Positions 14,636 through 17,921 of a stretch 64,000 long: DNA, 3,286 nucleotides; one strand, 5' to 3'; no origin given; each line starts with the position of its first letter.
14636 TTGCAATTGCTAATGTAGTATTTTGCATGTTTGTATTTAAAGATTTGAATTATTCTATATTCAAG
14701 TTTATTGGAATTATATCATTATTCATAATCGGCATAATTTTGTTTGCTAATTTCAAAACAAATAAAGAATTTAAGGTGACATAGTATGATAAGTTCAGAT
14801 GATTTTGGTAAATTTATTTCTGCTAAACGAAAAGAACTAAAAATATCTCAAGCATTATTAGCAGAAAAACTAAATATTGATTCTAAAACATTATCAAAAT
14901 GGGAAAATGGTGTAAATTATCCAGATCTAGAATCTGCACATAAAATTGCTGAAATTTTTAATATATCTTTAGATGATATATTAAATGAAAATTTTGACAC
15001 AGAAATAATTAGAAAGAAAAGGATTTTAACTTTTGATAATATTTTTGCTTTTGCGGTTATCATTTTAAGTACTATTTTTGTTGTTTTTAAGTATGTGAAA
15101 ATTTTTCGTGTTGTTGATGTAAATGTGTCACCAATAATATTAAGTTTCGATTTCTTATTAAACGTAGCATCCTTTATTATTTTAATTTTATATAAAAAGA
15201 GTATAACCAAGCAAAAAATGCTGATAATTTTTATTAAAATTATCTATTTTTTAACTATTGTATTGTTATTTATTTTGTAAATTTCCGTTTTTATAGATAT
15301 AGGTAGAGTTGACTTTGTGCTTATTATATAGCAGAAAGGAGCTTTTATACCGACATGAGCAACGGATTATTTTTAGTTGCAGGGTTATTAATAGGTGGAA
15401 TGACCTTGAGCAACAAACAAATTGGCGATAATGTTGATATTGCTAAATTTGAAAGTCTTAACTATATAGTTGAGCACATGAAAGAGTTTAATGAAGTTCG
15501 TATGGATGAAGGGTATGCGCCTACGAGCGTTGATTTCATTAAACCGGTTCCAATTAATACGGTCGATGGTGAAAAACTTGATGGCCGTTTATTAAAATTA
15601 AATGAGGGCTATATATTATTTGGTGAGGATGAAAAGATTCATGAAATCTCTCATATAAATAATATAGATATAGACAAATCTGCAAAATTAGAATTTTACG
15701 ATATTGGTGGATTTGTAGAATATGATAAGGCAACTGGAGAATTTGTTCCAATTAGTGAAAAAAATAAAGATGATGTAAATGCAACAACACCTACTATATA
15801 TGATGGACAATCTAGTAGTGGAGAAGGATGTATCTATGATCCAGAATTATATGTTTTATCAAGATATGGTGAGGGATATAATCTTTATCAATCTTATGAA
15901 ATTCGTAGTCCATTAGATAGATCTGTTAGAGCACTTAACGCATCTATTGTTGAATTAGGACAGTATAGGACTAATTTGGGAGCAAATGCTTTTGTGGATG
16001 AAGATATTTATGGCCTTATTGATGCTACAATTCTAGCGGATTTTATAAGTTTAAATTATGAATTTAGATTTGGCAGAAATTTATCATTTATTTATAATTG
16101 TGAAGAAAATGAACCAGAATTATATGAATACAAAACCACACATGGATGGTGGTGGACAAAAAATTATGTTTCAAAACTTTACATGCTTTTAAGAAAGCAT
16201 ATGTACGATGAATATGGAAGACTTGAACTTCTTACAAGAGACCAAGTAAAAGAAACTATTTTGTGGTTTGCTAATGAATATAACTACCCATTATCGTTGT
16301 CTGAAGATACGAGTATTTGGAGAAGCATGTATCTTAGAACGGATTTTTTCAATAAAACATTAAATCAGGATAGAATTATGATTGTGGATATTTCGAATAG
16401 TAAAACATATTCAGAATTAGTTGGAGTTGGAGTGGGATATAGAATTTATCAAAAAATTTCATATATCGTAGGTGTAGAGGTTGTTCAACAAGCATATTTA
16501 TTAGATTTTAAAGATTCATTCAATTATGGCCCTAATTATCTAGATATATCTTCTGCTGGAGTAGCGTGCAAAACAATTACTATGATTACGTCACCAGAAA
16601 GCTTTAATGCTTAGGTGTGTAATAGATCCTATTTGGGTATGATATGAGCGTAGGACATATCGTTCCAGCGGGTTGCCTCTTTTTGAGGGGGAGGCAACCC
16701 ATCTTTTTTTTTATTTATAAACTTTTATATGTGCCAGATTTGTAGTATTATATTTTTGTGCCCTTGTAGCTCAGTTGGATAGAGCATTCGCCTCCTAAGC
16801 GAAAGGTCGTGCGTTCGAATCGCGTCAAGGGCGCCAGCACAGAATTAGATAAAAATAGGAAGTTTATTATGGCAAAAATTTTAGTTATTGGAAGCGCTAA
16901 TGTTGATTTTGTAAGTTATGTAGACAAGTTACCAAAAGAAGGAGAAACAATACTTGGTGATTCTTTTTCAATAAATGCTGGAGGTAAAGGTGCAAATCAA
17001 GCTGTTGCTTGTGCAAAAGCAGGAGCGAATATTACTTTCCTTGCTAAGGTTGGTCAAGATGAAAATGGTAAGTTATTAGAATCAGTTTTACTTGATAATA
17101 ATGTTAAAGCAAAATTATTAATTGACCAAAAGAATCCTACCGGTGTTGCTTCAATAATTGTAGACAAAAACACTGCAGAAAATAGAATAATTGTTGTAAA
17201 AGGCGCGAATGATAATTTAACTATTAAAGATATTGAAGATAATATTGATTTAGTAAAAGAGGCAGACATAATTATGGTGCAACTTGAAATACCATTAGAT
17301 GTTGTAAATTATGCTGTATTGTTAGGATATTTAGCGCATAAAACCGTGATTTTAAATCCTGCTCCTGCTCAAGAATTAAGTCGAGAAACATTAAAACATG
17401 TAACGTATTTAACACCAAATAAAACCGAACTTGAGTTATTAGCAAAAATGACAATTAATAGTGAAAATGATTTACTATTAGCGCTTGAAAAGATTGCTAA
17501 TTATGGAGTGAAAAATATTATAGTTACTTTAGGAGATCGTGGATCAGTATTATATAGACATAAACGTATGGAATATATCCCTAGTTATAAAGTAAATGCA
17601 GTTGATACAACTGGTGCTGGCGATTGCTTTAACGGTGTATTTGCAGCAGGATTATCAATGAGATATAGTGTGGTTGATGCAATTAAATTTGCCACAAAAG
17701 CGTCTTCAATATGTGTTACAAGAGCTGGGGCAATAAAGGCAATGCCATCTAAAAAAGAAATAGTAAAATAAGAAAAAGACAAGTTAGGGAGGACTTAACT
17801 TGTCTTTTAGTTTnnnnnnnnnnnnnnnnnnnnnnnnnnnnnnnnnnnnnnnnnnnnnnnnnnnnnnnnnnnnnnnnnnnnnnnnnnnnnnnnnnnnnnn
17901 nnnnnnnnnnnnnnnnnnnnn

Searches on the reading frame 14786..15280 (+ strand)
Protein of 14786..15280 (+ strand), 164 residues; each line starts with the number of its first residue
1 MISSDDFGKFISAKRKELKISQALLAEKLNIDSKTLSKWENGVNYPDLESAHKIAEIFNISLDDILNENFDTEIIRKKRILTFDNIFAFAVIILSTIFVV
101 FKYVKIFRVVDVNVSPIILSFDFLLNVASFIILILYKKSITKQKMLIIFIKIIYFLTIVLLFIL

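Call 9: search_protein_families(library=ncbifam, proteins=[window:14786-15280:+], max_evalue=0.00001)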
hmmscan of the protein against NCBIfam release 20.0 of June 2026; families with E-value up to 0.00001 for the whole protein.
window:14786-15280:+ (164 aa): 4 families
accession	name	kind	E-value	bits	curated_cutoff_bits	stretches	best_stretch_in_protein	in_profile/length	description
NF041951.1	phage_RstR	subfamily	4.8e-14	52.5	80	1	7-76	3-72/108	RstR family transcriptional repressor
TIGR00270.2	TIGR00270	equivalog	8.7e-09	35.4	110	1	5-84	74-153/159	multiprotein bridging factor aMBF1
TIGR03070.1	couple_hipB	subfamily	2.1e-07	30.8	71.65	1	6-62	2-58/58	type II toxin-antitoxin system Y4mF family antitoxin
NF007257.0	PRK09706.1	subfamily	1.1e-06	28.5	101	1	6-63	5-62/135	transcriptional repressor DicA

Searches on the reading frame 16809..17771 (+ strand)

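Call 9: search_protein_families(library=ncbifam, proteins=[window:16809-17771:+], max_evalue=0.00001)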
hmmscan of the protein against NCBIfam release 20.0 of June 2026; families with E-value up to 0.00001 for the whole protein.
window:16809-17771:+ (320 aa): 31 families (the best 25 are shown)
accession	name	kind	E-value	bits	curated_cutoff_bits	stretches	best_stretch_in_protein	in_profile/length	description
TIGR02152.1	D_ribokin_bact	equivalog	2.2e-99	332.5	299.65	1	24-319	1-297/298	ribokinase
NF008353.0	PRK11142.1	equivalog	1.3e-85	287.6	341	1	21-319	2-300/307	ribokinase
TIGR04382.1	myo_inos_iolC_N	equivalog_domain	2.2e-27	96.2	300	2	187-318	178-305/309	5-dehydro-2-deoxygluconokinase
TIGR02198.1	rfaE_dom_I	equivalog_domain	4.1e-26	91.8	345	1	18-310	4-304/315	D-glycero-beta-D-manno-heptose-7-phosphate kinase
NF006957.1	PRK09434.1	equivalog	7.6e-25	88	450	2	206-317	188-301/302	fructokinase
TIGR03168.1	1-PFK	subfamily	1.6e-24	86.4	216.4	1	32-308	10-287/305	hexose kinase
TIGR03828.1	pfkB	equivalog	3.9e-24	85.2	292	1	32-308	10-287/305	1-phosphofructokinase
NF040938.1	KDG_KDGal_kin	equivalog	7.7e-24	84.3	400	1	218-318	199-299/305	bifunctional 2-dehydro-3-deoxygluconokinase/2-dehydro-3-deoxygalactonokinase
NF053626.1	RibKinHalex1628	equivalog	2.2e-22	79.9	330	1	21-318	1-287/293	ATP-dependent ribose-1-phosphate kinase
NF041134.1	R1P_kin_Thcocales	equivalog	5.2e-21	75.3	500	1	24-319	3-279/291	ADP-dependent ribose-1-phosphate kinase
NF049991.1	TagKinase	equivalog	7e-19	67.8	420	1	67-318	50-311/321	tagatose kinase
NF008454.0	PRK11316.1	equivalog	1.5e-18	66.7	521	1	57-309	49-301/475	bifunctional D-glycero-beta-D-manno-heptose-7-phosphate kinase/D-glycero-beta-D-manno-heptose 1-phosphate adenylyltransferase HldE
NF007068.0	PRK09513.1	equivalog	6.3e-17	61.7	432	1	30-306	12-289/312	1-phosphofructokinase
NF007321.0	PRK09813.1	equivalog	1.1e-16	61.1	247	1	218-308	170-260/261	fructoselysine 6-kinase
NF007355.0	PRK09850.1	equivalog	1.8e-16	60.1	540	1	24-303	7-287/313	pseudouridine kinase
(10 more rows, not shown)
